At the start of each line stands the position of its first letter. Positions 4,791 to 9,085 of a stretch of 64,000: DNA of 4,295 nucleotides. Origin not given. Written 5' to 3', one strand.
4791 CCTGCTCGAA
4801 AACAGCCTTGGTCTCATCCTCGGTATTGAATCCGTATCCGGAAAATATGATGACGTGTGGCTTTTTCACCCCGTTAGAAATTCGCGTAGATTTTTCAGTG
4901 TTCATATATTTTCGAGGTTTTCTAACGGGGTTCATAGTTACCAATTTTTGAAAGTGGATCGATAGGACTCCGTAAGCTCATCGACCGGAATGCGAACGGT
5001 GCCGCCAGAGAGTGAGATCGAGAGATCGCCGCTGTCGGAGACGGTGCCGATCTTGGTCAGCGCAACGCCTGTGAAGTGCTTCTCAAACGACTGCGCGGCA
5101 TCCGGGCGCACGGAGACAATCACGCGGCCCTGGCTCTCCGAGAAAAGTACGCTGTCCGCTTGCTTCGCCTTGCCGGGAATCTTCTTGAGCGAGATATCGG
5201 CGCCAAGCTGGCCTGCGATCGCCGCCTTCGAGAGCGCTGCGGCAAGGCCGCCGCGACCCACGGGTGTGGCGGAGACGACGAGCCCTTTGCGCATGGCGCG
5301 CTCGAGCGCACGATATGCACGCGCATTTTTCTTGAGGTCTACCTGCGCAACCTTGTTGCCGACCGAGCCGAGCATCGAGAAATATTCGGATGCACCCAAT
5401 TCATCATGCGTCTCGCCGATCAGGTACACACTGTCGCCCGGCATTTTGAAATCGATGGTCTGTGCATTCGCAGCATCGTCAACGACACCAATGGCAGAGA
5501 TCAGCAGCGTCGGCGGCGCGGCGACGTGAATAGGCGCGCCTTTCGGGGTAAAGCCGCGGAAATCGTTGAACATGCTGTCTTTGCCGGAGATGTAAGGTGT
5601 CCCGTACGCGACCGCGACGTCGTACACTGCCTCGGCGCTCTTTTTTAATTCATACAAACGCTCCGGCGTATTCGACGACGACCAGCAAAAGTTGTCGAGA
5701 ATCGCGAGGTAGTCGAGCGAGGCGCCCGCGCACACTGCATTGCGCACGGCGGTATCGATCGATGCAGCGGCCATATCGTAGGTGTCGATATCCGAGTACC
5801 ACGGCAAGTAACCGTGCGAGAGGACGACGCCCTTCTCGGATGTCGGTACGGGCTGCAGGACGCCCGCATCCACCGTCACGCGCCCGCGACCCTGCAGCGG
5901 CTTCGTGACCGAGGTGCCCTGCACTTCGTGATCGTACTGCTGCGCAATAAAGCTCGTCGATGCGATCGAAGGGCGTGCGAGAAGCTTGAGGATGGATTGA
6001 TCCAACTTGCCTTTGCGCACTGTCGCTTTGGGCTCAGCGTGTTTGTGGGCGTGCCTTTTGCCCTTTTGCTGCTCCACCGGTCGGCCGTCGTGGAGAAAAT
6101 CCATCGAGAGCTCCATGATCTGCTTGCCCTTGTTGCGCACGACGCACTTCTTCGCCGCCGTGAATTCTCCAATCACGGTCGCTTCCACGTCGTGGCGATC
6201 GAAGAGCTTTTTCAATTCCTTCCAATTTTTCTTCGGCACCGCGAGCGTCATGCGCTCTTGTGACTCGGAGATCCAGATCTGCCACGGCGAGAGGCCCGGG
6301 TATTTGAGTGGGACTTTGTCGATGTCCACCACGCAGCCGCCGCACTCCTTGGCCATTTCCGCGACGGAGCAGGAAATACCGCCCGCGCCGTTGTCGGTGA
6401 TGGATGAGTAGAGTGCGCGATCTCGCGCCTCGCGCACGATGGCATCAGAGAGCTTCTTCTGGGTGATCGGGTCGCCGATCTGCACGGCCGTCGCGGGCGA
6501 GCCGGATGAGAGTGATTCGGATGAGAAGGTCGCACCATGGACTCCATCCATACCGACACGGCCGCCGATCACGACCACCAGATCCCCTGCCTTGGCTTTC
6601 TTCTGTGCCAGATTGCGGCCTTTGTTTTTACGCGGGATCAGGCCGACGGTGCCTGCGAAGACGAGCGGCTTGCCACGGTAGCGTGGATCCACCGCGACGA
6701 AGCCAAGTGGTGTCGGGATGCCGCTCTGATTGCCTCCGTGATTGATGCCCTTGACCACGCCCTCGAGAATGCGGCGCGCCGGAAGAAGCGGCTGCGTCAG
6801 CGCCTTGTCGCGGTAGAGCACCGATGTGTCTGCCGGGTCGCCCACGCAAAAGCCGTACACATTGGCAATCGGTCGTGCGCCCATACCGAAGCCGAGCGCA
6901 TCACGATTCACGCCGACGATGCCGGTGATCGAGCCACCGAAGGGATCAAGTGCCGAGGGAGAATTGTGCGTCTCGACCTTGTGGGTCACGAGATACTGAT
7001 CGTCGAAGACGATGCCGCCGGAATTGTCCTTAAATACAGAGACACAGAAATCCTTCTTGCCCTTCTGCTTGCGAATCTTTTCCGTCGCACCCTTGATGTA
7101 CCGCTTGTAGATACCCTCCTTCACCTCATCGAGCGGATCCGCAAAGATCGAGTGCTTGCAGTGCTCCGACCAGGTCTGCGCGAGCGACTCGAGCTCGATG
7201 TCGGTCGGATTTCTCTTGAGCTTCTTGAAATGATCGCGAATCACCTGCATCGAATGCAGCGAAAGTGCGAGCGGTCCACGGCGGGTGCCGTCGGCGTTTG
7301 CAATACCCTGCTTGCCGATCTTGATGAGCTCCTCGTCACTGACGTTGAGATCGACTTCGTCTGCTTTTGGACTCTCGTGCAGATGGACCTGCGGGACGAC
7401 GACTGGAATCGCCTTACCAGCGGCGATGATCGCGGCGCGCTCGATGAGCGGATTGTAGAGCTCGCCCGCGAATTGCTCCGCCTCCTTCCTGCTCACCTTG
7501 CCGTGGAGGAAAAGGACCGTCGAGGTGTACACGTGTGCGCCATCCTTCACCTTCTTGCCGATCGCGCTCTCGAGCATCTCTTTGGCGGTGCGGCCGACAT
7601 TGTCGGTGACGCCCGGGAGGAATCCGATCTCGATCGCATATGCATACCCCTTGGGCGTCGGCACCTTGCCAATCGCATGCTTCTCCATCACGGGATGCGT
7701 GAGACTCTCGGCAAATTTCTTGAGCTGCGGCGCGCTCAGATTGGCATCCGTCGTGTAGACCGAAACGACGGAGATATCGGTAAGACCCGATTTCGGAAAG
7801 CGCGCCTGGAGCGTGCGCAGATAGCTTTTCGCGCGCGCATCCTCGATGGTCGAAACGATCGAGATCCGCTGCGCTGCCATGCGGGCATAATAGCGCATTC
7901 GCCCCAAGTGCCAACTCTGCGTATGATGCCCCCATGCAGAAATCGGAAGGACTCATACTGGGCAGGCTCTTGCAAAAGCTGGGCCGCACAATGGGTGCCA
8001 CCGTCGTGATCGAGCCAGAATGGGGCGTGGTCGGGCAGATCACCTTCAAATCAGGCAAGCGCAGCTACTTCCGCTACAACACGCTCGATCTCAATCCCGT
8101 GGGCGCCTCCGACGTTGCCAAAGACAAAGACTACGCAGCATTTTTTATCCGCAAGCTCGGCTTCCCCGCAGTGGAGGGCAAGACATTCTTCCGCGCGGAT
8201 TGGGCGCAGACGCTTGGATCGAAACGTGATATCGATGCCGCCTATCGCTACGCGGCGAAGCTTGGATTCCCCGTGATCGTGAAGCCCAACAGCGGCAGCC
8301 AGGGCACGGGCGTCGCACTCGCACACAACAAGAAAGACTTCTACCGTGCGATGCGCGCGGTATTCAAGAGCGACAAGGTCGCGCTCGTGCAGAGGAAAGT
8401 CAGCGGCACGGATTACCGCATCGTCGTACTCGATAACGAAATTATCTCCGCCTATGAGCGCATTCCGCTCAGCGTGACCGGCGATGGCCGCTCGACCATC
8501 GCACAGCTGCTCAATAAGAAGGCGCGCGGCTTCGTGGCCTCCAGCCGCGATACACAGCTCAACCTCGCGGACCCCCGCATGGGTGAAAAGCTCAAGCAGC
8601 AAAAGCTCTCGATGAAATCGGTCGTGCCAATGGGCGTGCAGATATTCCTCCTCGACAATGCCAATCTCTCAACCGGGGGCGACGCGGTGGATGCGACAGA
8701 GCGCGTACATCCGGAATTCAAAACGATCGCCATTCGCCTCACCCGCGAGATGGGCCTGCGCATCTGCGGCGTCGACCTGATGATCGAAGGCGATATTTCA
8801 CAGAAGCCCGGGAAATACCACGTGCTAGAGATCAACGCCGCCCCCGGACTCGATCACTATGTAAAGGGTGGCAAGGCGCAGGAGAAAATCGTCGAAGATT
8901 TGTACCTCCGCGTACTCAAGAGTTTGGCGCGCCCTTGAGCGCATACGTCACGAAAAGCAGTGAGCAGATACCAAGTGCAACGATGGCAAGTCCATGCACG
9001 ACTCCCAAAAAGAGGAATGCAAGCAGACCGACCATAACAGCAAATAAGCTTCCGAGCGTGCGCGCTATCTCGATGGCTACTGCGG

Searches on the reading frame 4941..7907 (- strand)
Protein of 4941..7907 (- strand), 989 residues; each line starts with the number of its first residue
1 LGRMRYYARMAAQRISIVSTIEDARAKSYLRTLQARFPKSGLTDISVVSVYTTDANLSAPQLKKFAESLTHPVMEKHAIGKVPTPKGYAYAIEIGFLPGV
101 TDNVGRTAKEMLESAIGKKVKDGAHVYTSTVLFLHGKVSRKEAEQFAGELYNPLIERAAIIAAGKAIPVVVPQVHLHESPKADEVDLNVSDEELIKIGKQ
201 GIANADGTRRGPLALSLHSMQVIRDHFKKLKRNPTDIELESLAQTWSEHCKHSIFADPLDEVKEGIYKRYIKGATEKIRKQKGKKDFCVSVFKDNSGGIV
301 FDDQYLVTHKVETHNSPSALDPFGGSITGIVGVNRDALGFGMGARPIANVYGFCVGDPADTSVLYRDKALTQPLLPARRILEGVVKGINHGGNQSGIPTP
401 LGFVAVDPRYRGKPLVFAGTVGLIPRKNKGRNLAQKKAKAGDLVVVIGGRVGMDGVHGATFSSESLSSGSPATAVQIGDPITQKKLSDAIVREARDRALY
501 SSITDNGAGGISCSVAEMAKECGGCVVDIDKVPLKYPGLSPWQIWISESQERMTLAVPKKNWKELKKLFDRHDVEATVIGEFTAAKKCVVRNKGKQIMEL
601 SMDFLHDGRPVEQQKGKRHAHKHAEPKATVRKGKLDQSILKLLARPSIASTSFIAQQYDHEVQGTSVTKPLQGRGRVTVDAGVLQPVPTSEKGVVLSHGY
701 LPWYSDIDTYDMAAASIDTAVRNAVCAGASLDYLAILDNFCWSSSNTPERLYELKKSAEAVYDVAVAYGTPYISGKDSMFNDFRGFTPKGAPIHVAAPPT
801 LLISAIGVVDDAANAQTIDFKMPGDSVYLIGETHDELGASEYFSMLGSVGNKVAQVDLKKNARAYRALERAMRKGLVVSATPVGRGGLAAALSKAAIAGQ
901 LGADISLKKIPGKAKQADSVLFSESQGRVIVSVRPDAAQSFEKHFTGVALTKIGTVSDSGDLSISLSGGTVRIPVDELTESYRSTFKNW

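Call 53: search_protein_families(library=pfam, proteins=[window:4941-7907:-], max_evalue=0.00001)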
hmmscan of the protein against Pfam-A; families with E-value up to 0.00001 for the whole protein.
window:4941-7907:- (989 aa): 3 families
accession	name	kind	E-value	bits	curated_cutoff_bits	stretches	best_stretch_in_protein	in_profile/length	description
PF02769.27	AIRS_C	-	1.7e-50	171.7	23.1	2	439-590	1-153/156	AIR synthase related protein, C-terminal domain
PF00586.29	AIRS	-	3.6e-20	72.9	24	2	298-424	6-112/112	AIR synthase related protein, N-terminal domain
PF18072.6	FGAR-AT_linker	-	2.2e-16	60.5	26.6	1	212-252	9-49/50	Formylglycinamide ribonucleotide amidotransferase linker domain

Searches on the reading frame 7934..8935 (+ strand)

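Call 53: search_protein_families(library=pfam, proteins=[window:7934-8935:+], max_evalue=0.00001)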
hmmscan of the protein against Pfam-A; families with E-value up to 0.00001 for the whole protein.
window:7934-8935:+ (334 aa): 4 families
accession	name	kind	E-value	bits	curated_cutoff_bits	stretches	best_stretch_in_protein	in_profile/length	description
PF08443.16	RimK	-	6.2e-18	65.5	21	2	108-188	37-115/188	RimK-like ATP-grasp domain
PF07478.18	Dala_Dala_lig_C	-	4e-12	46.5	24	1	72-174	2-99/204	D-ala D-ala ligase C-terminus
PF02786.22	CPSase_L_D2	-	3e-07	30.6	19.8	1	97-155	24-82/211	Carbamoyl-phosphate synthase L chain, ATP binding domain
PF02655.19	ATP-grasp_3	-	5.1e-06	27.1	23.2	0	113-168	33-81/160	ATP-grasp domain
